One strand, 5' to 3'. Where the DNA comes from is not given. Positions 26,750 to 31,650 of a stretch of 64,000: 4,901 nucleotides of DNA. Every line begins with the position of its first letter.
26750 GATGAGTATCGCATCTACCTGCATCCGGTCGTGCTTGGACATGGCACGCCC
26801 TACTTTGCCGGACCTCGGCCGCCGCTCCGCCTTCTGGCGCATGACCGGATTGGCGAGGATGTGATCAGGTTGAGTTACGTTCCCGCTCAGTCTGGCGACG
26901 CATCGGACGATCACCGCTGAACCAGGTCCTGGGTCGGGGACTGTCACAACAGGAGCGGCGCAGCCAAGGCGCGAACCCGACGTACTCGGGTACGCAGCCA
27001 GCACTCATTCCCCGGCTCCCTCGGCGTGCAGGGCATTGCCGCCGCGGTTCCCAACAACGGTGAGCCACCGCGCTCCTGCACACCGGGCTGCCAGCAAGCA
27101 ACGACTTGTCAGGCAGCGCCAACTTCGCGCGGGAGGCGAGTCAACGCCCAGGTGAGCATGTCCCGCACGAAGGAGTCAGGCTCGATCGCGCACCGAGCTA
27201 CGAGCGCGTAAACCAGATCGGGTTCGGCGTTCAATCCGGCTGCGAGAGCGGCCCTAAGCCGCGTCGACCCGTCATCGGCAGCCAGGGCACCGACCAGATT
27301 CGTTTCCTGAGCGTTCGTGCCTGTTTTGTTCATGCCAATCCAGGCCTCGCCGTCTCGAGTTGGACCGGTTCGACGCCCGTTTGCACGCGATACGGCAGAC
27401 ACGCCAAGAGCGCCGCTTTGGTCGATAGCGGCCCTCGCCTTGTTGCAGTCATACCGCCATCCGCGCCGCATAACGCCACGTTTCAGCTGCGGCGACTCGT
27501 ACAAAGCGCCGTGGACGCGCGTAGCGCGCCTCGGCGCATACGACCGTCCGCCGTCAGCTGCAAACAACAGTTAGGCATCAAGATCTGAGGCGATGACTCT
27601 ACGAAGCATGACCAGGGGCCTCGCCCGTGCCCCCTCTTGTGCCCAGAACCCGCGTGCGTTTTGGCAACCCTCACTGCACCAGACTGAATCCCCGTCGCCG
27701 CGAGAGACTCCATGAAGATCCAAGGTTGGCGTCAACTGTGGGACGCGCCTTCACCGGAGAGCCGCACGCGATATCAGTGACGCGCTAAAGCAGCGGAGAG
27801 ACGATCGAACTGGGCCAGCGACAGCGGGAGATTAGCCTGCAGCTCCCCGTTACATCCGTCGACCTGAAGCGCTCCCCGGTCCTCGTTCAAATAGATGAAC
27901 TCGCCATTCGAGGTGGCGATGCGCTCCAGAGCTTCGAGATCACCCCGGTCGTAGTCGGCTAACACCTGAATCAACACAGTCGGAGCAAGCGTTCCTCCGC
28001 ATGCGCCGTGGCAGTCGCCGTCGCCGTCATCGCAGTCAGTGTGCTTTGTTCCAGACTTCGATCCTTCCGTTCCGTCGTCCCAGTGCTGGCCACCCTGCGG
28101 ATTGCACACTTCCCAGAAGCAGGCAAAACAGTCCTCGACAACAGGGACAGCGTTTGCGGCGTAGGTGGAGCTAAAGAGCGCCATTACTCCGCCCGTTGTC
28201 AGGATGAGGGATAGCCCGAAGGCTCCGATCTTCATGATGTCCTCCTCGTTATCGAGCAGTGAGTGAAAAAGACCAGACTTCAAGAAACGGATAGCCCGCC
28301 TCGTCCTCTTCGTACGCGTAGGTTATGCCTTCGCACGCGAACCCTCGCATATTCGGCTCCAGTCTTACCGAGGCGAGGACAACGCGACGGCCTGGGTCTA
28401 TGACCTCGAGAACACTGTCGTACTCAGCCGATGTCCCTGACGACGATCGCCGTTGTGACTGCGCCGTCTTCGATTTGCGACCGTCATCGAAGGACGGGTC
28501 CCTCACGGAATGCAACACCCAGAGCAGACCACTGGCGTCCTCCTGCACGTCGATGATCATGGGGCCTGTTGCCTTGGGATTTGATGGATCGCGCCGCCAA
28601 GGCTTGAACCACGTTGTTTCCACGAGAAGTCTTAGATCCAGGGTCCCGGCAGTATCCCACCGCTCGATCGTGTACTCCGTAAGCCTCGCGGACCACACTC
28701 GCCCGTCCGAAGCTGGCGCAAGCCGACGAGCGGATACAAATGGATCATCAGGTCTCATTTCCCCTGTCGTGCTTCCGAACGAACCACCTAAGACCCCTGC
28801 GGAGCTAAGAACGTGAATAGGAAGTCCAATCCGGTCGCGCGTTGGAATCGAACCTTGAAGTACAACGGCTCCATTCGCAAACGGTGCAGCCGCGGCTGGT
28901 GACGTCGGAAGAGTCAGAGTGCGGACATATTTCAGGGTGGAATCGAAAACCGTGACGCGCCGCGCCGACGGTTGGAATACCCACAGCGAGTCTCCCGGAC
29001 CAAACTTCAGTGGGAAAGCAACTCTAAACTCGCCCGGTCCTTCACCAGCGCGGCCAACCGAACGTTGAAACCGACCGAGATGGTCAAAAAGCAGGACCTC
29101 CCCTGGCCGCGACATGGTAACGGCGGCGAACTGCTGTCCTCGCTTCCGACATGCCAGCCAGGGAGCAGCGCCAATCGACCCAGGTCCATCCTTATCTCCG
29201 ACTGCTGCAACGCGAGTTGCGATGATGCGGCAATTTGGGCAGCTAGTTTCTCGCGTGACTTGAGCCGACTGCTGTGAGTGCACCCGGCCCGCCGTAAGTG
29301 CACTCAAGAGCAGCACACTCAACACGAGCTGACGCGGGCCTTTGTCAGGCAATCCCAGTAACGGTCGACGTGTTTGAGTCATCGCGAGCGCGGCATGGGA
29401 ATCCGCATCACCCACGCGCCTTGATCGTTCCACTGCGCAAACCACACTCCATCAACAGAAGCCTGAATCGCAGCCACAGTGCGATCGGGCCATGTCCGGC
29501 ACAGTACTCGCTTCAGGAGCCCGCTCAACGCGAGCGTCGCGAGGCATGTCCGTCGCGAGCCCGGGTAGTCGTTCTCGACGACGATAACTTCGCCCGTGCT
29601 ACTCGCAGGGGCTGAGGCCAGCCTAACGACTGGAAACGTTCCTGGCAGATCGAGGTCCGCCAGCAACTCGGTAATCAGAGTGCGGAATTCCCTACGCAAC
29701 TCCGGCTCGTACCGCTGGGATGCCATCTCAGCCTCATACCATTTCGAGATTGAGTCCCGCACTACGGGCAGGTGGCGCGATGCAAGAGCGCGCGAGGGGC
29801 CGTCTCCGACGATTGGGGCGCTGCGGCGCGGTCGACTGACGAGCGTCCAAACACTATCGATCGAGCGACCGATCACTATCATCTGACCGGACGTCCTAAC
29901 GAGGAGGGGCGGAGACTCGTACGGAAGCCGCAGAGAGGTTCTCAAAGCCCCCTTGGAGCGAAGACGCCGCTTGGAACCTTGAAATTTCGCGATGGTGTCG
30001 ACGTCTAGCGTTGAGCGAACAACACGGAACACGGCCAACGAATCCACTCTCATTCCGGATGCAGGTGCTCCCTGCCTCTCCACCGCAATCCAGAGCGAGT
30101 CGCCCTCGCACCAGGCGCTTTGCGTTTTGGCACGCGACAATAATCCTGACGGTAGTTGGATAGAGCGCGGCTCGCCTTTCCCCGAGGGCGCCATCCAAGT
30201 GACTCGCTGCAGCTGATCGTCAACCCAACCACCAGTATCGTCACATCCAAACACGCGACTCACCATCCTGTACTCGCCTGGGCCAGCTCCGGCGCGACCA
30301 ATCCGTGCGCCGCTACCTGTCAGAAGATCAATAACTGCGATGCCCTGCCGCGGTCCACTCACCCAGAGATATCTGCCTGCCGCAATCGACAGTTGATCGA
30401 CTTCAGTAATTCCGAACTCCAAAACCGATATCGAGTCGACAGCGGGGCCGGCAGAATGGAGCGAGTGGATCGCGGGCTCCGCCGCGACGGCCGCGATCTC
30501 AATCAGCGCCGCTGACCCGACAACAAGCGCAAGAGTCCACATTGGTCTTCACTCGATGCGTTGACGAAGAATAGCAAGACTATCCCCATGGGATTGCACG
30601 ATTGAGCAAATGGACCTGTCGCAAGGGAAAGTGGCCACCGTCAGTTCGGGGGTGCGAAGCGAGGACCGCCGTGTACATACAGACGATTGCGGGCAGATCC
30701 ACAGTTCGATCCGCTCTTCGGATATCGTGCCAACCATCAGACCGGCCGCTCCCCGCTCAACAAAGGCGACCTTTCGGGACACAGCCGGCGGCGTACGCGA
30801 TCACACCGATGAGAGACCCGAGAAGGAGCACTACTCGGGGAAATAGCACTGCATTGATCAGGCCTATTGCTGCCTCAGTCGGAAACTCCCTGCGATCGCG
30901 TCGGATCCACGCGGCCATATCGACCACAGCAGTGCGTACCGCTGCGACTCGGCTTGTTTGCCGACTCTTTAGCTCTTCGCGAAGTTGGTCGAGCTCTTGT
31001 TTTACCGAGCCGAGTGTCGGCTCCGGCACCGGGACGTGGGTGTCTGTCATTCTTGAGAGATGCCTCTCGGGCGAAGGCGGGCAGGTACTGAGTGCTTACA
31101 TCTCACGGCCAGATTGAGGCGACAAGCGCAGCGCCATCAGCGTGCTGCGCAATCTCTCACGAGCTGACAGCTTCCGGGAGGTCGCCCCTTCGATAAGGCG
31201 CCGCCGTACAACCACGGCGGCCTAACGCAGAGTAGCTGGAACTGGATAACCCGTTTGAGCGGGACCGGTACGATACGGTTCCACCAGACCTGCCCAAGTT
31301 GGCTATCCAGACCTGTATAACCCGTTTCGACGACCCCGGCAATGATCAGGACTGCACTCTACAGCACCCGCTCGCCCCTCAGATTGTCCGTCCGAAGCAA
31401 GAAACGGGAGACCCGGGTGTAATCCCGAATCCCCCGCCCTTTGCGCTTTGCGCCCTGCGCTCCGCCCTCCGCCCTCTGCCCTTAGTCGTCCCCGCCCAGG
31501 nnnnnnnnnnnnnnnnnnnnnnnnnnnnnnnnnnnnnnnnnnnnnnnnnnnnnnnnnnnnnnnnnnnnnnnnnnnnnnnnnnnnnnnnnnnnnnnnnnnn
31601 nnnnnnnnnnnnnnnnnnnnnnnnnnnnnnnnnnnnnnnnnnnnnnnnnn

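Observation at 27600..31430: Low-GC island of about 3.7 kb inserted directly downstream of rpoC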

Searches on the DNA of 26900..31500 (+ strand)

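Call 66: search_rna_families(source=window, start=26900, end=31500, threshold=evalue, max_evalue=1)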
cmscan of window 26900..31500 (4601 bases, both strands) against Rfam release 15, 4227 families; matches with E-value up to 1: 1.
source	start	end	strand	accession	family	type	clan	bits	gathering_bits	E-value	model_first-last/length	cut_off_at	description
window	31237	31313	-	RF04057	MIR1432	Gene; miRNA;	-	24.3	90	0.35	1-89/89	no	MIR1432 microRNA precursor family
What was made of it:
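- Tried and rejected: Only one sub-threshold chance hit (call 66).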

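Call 95: search_dna_similar(query=window:27100-31480:+, collection=plasmids, mode=distant, max_rows=8)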
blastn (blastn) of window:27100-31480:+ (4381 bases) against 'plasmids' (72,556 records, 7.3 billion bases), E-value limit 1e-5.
Records with a match: 9; places in all: 9; records where one place covers at least 80% of the query: 0.
Best place of each record, by identity: 80-90% 1; 60-80% 8.
By first word of the organism name: Streptomyces 7; Nocardia 1; Tsukamurella 1.
By predicted mobility (MOB-suite, as given by PLSDB): non-mobilizable 5; mobilizable 4.
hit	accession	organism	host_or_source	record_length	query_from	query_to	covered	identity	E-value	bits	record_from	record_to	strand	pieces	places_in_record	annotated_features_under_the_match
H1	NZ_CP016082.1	Streptomyces sp. SAT1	Adenophora trachelioides Maxim.,single ...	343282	13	186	4%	70.9%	7e-10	76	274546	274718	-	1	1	HEAT repeat domain-containing protein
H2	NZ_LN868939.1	Nocardia farcinica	not known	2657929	30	169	3%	73.0%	2e-11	81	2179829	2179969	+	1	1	none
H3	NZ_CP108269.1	Streptomyces sp. NBC_00046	-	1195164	31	169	3%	71.4%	4e-7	66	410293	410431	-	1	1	record has no annotation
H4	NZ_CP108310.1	Streptomyces sp. NBC_00012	-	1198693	31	169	3%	71.4%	4e-7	66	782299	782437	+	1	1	record has no annotation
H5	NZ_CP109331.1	Streptomyces sp. NBC_01590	-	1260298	31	169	3%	71.4%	4e-7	66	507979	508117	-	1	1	record has no annotation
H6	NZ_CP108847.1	Streptomyces sp. NBC_00846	-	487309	31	163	3%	73.1%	3e-9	73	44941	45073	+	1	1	HEAT repeat domain-containing protein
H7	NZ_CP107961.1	Streptomyces sp. NBC_00376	-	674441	31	163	3%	72.4%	1e-7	69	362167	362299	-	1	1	HEAT repeat domain-containing protein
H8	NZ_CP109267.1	Streptomyces sp. NBC_01643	-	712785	31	163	3%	72.4%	1e-7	69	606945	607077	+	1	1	HEAT repeat domain-containing protein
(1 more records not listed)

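Call 96: search_dna_similar(query=window:27100-31480:+, collection=phages, mode=distant, max_rows=8)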
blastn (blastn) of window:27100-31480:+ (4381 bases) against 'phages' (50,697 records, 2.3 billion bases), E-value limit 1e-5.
No match.
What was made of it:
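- Tried and rejected: The only plasmid matches are to the HEAT fragment in actinomycete plasmids at about 71-73% (calls 95, 96).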

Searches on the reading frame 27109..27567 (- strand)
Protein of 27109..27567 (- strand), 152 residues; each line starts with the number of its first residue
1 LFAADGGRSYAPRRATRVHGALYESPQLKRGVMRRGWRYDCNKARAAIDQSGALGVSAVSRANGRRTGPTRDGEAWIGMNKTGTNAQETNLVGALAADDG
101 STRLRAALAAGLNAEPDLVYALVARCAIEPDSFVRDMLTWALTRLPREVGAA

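Call 4: search_protein_families(library=pfam, max_evalue=0.1, proteins=[window:27109-27567:-])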
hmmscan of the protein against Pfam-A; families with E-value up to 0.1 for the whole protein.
window:27109-27567:- (152 aa): 1 family
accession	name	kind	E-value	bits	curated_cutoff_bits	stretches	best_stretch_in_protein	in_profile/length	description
PF13646.12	HEAT_2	-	0.0033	18.1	27.7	1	91-142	36-87/88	HEAT repeats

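Call 5: search_protein_families(library=ncbifam, max_evalue=0.1, proteins=[window:27109-27567:-])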
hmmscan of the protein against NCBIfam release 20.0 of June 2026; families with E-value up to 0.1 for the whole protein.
window:27109-27567:- (152 aa): 0 families
